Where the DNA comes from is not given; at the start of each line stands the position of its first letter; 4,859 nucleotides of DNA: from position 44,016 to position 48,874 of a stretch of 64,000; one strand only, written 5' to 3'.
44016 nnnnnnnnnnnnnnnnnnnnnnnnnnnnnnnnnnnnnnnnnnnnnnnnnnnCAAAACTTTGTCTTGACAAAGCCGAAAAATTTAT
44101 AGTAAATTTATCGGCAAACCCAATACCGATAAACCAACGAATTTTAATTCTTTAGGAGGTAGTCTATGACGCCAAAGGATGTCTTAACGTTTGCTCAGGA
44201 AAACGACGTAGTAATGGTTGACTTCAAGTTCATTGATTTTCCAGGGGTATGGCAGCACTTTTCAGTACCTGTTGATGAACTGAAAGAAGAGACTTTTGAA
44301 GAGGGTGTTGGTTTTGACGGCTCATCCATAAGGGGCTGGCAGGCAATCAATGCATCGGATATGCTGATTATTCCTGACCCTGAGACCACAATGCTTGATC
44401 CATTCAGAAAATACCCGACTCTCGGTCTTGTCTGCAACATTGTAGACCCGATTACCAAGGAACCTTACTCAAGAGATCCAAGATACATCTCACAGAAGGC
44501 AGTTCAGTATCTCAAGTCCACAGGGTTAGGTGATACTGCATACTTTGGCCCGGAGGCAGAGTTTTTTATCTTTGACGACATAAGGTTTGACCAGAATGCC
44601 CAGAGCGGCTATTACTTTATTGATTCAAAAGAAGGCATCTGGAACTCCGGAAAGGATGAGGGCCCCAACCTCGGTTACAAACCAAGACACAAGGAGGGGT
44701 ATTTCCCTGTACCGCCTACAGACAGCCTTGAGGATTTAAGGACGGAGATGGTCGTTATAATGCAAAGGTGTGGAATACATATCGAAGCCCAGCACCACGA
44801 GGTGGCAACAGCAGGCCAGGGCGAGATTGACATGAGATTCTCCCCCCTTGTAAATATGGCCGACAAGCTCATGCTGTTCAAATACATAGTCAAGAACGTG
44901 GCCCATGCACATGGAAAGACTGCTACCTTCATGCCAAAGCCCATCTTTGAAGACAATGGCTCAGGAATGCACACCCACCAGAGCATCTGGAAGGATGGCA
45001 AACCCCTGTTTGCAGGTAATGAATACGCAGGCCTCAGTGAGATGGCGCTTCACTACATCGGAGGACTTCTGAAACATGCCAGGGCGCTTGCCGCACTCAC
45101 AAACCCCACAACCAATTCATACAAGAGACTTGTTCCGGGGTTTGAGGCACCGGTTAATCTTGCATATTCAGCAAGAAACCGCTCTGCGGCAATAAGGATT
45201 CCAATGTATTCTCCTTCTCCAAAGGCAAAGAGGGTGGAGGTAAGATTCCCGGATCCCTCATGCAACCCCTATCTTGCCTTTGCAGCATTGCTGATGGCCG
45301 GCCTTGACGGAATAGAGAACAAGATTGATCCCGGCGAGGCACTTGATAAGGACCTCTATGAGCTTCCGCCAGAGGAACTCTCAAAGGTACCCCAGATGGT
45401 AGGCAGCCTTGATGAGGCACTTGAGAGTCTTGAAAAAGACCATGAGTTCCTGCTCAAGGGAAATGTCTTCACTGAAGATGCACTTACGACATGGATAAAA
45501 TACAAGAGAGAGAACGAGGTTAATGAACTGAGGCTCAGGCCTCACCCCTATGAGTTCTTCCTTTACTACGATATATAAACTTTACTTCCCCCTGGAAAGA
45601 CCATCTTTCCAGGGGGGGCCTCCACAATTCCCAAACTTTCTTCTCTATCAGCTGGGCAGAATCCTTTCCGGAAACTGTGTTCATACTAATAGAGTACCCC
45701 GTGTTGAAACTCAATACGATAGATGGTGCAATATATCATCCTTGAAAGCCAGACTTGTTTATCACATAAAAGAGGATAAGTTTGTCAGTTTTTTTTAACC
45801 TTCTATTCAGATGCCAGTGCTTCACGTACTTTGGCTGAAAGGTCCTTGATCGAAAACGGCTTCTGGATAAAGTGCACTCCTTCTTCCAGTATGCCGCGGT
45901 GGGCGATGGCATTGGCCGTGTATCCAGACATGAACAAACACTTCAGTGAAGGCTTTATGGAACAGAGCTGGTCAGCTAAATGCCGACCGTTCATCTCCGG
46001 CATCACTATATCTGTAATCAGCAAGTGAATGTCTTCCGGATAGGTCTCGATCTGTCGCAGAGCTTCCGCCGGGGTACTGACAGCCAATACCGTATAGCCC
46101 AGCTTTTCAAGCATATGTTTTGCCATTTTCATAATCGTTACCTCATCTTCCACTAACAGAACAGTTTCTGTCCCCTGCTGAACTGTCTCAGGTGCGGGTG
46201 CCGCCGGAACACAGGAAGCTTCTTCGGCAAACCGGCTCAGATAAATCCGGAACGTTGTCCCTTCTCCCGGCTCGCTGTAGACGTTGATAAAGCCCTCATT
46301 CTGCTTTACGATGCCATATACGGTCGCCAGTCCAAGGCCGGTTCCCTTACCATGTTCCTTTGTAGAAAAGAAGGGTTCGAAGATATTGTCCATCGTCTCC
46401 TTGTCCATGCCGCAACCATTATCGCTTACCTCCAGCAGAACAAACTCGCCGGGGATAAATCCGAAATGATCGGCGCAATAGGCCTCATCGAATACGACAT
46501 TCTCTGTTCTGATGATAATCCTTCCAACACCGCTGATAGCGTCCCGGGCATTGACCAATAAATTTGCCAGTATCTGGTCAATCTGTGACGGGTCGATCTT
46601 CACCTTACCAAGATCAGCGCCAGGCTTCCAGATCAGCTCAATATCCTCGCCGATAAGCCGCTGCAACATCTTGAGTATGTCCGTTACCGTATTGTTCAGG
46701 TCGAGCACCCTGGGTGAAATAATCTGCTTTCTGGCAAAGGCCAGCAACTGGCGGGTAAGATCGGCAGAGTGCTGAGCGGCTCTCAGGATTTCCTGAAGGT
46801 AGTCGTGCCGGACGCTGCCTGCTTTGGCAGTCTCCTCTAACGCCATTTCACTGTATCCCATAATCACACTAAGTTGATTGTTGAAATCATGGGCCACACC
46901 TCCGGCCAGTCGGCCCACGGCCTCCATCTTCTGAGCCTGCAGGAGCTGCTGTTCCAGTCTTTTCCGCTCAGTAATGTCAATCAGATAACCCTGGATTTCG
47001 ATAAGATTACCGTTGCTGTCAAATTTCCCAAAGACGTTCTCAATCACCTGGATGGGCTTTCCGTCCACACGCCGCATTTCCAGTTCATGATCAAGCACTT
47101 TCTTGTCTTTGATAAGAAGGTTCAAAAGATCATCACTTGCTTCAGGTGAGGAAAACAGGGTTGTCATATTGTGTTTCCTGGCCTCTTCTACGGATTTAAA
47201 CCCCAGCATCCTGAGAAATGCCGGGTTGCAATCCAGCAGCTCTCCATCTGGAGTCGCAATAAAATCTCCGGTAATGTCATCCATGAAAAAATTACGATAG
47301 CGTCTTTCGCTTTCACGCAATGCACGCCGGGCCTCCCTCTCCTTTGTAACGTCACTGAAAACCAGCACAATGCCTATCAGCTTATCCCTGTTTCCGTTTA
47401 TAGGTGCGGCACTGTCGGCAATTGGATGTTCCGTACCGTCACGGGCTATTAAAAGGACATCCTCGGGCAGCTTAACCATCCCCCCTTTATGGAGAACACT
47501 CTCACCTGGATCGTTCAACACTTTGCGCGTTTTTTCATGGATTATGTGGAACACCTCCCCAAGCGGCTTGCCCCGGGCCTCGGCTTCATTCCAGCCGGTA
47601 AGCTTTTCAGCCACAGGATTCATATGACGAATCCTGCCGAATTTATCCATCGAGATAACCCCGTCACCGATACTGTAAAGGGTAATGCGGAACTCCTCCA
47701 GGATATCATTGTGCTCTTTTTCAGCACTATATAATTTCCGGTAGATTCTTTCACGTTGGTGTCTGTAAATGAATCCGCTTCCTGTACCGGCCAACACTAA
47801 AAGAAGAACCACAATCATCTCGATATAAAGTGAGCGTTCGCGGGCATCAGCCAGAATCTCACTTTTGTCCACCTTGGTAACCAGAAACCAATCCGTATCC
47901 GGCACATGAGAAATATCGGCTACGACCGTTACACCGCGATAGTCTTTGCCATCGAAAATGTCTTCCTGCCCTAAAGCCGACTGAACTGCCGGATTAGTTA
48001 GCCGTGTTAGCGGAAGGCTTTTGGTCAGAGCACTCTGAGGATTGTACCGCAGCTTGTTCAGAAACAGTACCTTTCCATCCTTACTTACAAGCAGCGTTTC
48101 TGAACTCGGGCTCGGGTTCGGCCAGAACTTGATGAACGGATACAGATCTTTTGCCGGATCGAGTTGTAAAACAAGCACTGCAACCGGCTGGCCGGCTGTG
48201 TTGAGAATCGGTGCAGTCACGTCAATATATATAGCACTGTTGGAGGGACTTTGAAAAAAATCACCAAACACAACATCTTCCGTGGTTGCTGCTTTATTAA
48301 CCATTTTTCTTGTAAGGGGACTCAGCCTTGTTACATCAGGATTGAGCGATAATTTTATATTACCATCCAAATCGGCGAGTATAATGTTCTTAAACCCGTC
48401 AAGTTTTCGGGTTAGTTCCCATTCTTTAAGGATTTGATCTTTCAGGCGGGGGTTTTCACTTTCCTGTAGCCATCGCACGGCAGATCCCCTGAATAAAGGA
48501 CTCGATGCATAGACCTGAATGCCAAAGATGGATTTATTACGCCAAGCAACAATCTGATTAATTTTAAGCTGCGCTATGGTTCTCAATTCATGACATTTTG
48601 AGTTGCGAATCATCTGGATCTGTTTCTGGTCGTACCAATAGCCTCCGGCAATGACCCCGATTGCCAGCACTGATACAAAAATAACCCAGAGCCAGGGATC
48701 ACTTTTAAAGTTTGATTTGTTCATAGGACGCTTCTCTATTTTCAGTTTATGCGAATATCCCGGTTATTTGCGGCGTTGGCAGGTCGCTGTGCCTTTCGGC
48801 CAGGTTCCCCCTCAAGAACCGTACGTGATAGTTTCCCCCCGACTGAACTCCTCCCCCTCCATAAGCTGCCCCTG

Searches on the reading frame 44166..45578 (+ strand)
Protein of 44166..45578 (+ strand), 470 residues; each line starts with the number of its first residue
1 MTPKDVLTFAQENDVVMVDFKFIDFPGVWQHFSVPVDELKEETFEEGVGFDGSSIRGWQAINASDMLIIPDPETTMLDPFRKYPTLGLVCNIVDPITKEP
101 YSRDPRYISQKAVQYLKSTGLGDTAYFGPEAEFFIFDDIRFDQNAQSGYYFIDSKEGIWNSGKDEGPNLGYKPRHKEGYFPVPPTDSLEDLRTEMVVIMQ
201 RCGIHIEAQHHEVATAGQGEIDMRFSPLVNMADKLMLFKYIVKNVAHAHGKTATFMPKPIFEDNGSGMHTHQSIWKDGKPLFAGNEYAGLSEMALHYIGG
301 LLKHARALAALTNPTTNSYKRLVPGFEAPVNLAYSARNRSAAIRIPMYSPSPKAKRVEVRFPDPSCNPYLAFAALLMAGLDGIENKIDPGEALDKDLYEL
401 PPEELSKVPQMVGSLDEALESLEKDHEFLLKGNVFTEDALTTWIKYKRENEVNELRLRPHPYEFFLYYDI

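Call 27: search_protein_families(library=ncbifam, proteins=[window:44166-45578:+], max_evalue=1e-25)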
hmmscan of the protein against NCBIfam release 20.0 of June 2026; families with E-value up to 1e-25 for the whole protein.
window:44166-45578:+ (470 aa): 4 families
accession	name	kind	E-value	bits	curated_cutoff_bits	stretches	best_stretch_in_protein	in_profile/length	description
TIGR00653.1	GlnA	equivalog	3.3e-210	698.6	429.15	1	5-469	2-462/462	type I glutamate--ammonia ligase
NF007006.0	PRK09469.1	equivalog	4.2e-202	671.8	845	1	1-469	1-468/469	glutamate--ammonia ligase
TIGR03105.1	gln_synth_III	equivalog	2.4e-76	257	469.6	1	193-450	161-417/435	type III glutamate--ammonia ligase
NF045547.1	GGputSyn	equivalog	1.6e-64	218.3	650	1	4-449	3-425/438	gamma-glutamylputrescine synthetase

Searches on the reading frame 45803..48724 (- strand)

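Call 55: search_protein_families(library=pfam, proteins=[window:45803-48724:-], max_evalue=0.00001)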
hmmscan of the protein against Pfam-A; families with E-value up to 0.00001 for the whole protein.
window:45803-48724:- (973 aa): 9 families
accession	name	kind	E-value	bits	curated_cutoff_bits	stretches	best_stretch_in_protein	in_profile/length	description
PF13426.13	PAS_9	-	1.8e-22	80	27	1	488-586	5-103/103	PAS domain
PF02518.31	HATPase_c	-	5.9e-21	75.4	26.4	1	711-829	2-107/111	Histidine kinase-, DNA gyrase B-, and HSP90-like ATPase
PF00989.32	PAS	-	1.5e-19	70.5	22.6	1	345-459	3-113/113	PAS fold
PF00072.30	Response_reg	-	2.4e-19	70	30.2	1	855-966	1-110/111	Response regulator receiver domain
PF08448.16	PAS_4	-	3.2e-14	53.5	23.1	1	351-464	3-110/110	PAS fold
PF02743.24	dCache_1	-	2.3e-13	50.7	45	1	47-283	11-239/240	Cache domain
PF13188.13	PAS_8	-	2.1e-11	43.8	21.8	0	352-400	10-55/65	PAS domain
PF08447.18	PAS_3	-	2.9e-10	40.7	25.6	0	367-453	3-89/89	PAS fold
PF00512.31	HisKA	-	3.2e-10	40.4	26.9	1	604-667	3-64/66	His Kinase A (phospho-acceptor) domain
